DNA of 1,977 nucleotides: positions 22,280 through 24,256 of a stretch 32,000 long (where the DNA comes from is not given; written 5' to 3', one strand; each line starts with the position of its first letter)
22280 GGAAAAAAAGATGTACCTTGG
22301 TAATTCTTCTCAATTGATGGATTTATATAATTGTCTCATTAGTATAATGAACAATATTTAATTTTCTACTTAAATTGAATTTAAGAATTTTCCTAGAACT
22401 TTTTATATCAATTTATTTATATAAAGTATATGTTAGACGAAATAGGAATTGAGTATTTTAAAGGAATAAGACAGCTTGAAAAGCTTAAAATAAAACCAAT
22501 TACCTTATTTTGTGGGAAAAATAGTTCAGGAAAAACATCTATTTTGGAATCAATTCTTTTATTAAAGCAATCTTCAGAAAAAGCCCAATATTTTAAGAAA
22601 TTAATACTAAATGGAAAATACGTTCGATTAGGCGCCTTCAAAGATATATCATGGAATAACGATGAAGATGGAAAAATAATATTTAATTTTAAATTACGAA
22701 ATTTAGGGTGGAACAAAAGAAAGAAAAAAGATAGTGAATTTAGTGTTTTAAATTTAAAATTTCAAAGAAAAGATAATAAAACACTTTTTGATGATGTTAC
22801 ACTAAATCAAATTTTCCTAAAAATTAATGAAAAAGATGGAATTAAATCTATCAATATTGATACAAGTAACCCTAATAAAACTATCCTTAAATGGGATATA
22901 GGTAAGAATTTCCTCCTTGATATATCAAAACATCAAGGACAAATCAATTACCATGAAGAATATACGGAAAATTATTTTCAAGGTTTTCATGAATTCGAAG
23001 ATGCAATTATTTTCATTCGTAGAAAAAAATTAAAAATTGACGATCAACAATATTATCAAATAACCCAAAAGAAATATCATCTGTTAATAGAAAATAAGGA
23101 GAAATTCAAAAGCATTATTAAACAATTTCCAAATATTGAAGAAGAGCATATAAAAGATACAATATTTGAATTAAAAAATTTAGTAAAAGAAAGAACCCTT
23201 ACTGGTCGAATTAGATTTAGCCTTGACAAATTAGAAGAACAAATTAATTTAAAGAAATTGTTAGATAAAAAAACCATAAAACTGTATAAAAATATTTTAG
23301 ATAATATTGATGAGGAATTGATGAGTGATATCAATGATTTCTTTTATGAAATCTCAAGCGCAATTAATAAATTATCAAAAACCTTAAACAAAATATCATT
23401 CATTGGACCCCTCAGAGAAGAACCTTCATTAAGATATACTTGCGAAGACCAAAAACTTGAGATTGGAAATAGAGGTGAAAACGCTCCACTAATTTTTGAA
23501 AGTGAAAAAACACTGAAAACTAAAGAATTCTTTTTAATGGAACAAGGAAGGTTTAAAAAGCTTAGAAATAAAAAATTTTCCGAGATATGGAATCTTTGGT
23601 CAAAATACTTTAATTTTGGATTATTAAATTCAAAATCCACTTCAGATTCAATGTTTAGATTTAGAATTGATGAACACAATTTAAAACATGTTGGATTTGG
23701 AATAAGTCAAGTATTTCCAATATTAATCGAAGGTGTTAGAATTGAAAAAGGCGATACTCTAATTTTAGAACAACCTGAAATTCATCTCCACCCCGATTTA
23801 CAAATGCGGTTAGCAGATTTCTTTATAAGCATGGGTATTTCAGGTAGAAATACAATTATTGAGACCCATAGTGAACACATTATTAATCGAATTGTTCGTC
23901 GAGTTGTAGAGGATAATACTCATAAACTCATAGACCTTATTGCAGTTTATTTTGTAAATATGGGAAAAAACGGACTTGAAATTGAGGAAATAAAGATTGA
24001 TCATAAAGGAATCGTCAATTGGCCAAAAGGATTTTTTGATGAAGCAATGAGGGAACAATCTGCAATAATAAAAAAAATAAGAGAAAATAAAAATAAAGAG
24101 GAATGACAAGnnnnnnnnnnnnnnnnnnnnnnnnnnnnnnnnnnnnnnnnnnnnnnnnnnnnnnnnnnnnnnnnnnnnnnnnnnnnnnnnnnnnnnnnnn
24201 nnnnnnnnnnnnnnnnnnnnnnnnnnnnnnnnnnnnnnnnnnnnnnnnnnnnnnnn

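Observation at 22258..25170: The carS 3' end is duplicated 2.8 kb downstream, and the 45-nt direct repeats bracket an integrase-less two-gene insert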

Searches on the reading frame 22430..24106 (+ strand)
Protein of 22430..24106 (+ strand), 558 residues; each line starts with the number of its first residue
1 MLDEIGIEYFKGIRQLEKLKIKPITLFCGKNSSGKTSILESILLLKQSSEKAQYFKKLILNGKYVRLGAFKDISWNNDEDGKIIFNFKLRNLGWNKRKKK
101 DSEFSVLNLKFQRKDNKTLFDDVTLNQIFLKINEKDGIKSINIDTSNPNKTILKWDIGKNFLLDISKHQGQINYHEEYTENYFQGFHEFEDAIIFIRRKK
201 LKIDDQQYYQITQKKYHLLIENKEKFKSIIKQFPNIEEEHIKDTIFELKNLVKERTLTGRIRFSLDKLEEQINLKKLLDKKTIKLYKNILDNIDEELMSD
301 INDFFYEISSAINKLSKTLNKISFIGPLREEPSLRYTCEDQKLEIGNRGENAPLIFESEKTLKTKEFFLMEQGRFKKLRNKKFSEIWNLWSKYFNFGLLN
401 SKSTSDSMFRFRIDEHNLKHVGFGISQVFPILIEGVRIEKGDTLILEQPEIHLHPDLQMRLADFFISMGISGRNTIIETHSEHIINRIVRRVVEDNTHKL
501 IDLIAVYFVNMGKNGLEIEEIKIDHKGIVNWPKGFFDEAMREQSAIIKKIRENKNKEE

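Call 8: search_protein_families(library=pfam, proteins=[window:22430-24106:+], max_evalue=0.01)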
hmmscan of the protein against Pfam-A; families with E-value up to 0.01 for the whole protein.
window:22430-24106:+ (558 aa): 4 families
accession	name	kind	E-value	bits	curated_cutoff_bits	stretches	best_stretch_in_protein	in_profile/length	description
PF13175.12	AAA_15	-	3.1e-23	83.4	32.1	1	1-485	1-374/374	AAA ATPase domain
PF13304.12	AAA_21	-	1.3e-12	48.9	27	2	201-485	76-303/304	AAA domain, putative AbiEii toxin, Type IV TA system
PF12476.13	DUF3696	-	8.9e-08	32.7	22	1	504-542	6-48/52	Protein of unknown function (DUF3696)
PF02463.25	SMC_N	-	0.00016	21.7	40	1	2-126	2-133/220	RecF/RecN/SMC N terminal domain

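Call 9: search_protein_families(library=padloc, proteins=[window:22430-24106:+], max_evalue=0.01)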
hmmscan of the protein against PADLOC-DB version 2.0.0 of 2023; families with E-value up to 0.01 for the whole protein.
window:22430-24106:+ (558 aa): 52 families (the best 25 are shown)
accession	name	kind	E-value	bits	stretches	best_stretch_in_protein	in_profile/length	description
PDLC03878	NsnB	-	9.6e-59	197.9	2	269-543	78-339/345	-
PDLC04148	HEC-03B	-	5.3e-46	155.6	2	314-550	208-448/458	-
PDLC04707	PDC-M55A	-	4e-36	122.9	2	307-552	173-415/421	-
PDLC02979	AriA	-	8.4e-25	86.3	1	1-485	1-373/373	-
PDLC04608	PDC-M38A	-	8.8e-11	40.1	1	2-56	5-59/367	-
PDLC00094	GajA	-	8.1e-10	35.8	1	2-55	3-57/569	AAA ATPase domain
PDLC02980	AriA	-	5.2e-09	34.5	2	416-486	233-304/304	-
PDLC04033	PD-T4-4_A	-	6.1e-09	33.6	1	437-494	322-379/460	-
PDLC02981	AriAB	-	1.2e-08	32.1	2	2-53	3-54/694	-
PDLC04214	HEC-02A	-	2.2e-08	31.8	2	1-53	1-53/338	-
PDLC02358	Old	-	2.6e-08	31.1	1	2-56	4-58/578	Old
PDLC04032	PD-T4-4_A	-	4e-08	30.6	1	438-498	344-404/474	-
PDLC00083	GajA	-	6.3e-08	29.5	2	443-488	296-342/639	AAA ATPase domain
PDLC04393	PDC-M07A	-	2.5e-07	28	1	1-95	1-96/435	-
PDLC04175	HEC-01A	-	2.8e-07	27.9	1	2-51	6-54/363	-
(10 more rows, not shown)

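Call 27: find_homologous_proteins(query=window:22430-24106:+, max_evalue=1e-10)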
Query window:22430-24106:+ (558 aa): 6482 proteins with E <= 1e-10 among 8000 candidates; the best 120 are listed.
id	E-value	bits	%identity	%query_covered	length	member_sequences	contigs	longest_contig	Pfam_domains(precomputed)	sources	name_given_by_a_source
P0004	0.0e+0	1224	100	100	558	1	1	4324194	PF12476.14,PF13175.13,PF13304.13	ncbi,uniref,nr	ncbi:DUF3696 domain-containing protein [Promethearchaeum syntrophicum]|uniref:DUF3696 domain-contain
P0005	9.0e-234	796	69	99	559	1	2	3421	PF12476.14,PF13175.13,PF02463.26,PF13304.13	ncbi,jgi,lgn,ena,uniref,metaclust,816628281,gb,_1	ncbi:hypothetical protein LCGC14_1626880 [marine sediment metagenome]|uniref:AAA domain-containing p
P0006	4.3e-148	513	50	100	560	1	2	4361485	PF12476.14,PF13175.13,PF13304.13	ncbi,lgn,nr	ncbi:MAG: DUF3696 domain-containing protein [Candidatus Lokiarchaeota archaeon]|nr:DUF3696 domain-co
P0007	1.7e-140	488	48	100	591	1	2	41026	PF12476.14,PF11398.15,PF13175.13,PF13304.13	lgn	-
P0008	1.8e-85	306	47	45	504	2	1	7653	PF13175.13,PF02463.26,PF13304.13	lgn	-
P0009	1.7e-83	300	46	46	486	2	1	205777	PF12476.14,PF13175.13,PF02463.26,PF13304.13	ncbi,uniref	ncbi:DUF3696 domain-containing protein [Aliarcobacter butzleri]|uniref:DUF3696 domain-containing pro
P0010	7.3e-83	297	45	45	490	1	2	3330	PF13175.13,PF13476.13,PF02463.26,PF13304.13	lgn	-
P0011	9.1e-83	297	44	46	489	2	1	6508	PF13175.13,PF13304.13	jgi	-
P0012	1.4e-82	297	40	61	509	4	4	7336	PF12476.14,PF13175.13,PF02463.26,PF13304.13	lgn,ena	-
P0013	3.8e-82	295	47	42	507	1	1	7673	PF13175.13,PF13476.13,PF02463.26,PF13304.13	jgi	jgi:predicted ATPase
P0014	8.5e-82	294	47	44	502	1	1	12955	PF12476.14,PF13175.13,PF02463.26,PF13304.13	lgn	-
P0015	1.0e-81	294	44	46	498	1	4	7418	PF13175.13,PF13476.13,PF02463.26,PF13304.13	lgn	-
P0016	1.1e-81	294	43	53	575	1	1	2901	PF13175.13,PF13304.13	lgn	-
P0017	1.7e-81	293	44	45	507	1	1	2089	PF12476.14,PF13175.13,PF13304.13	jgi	jgi:predicted ATPase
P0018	1.8e-81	293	48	44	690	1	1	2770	PF12476.14,PF13175.13,PF13304.13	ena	-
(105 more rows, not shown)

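Call 30: find_encoding_contigs(protein=P0006, flank=10000, max_places=4)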
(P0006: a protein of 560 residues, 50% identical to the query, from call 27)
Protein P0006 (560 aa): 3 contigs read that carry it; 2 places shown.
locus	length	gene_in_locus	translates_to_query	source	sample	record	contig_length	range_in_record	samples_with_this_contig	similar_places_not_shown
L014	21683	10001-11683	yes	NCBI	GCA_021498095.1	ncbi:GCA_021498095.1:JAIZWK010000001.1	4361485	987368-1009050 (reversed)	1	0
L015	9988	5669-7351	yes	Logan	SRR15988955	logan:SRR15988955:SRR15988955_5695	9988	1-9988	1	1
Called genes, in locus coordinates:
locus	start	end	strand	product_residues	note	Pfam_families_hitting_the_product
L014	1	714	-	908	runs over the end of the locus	-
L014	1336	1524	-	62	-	PF13655:RVT_N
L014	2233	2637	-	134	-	PF04994:TfoX_C (faint), PF11731:Cdd1 (faint), PF14520:HHH_5 (weak), PF14229:DUF4332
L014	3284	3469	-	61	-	-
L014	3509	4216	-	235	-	-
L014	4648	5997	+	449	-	PF03600:CitMHS, PF02040:ArsB, PF03600:CitMHS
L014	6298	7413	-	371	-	PF13191:AAA_16 (faint), PF05496:RuvB_N (faint), PF07724:AAA_2 (faint), PF00004:AAA, PF07728:AAA_5, PF17862:AAA_lid_3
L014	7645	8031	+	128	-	PF12681:Glyoxalase_2 (weak)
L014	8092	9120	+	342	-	-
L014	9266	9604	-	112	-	PF12675:DUF3795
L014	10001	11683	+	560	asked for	PF13175:AAA_15, PF13304:AAA_21, PF12476:DUF3696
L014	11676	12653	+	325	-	-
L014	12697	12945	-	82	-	-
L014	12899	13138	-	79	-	-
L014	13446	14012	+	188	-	-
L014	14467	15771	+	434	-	PF01609:DDE_Tnp_1 (weak)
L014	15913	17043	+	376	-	-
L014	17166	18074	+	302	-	-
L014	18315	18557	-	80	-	-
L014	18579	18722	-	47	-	-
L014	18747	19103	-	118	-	-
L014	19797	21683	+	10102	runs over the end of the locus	-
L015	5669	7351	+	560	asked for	PF13175:AAA_15, PF13304:AAA_21, PF12476:DUF3696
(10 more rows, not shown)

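Call 65: search_protein_families(library=pfam, proteins=[L014:12697-12945:-, L014:12899-13138:-, L014:13446-14012:+, L014:9266-9604:-, L014:11676-12653:+], max_evalue=0.01)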
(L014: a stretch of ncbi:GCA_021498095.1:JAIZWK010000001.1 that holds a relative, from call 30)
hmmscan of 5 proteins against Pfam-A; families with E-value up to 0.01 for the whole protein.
L014:12697-12945:- (82 aa): 0 families

L014:12899-13138:- (79 aa): 0 families

L014:13446-14012:+ (188 aa): 1 family
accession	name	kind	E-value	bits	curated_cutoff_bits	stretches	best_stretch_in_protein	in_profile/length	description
PF22960.2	UBR1-like_wing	-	0.0027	18.3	27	1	63-122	36-95/100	E3 ubiquitin-protein ligase UBR1-like, winged-helix domain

L014:9266-9604:- (112 aa): 1 family
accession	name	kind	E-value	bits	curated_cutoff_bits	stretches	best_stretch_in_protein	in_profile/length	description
PF12675.12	DUF3795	-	9.6e-19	68.1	22.6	1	5-92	2-82/83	Protein of unknown function (DUF3795)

L014:11676-12653:+ (325 aa): 0 families

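Call 101: search_protein_families(library=phrogs, proteins=[window:22430-24106:+], max_evalue=0.01)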
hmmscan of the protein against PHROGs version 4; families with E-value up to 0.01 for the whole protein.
window:22430-24106:+ (558 aa): 5 families
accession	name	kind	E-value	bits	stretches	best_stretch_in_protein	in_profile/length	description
phrog_21420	-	unknown function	2.5e-64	218.9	2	199-557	272-643/654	-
phrog_13167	-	unknown function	4.3e-08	33.5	1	439-521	336-416/477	-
phrog_4747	-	unknown function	4.3e-07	30.4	1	2-146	3-155/610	-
phrog_14430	-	unknown function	2e-06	28.3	1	415-497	310-395/444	-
phrog_1499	-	unknown function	0.0011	19.3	1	4-44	7-47/427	-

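Call 102: search_protein_families(library=ncbifam, proteins=[window:22430-24106:+], max_evalue=0.01)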
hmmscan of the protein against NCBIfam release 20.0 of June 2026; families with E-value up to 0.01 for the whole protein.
window:22430-24106:+ (558 aa): 3 families
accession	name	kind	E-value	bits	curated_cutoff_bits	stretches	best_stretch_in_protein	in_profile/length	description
TIGR00611.2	recf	equivalog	7.7e-08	31.9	172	1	11-63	7-63/339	DNA replication/repair protein RecF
NF041760.1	PtuA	equivalog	1.9e-05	23.8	500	1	2-91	52-136/524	retron Ec78 anti-phage system effector ATPase PtuA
NF047739.1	antiphage_MADS3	equivalog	6.3e-05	22.3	420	1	1-86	1-86/427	methylation-associated defense system AAA family ATPase MAD3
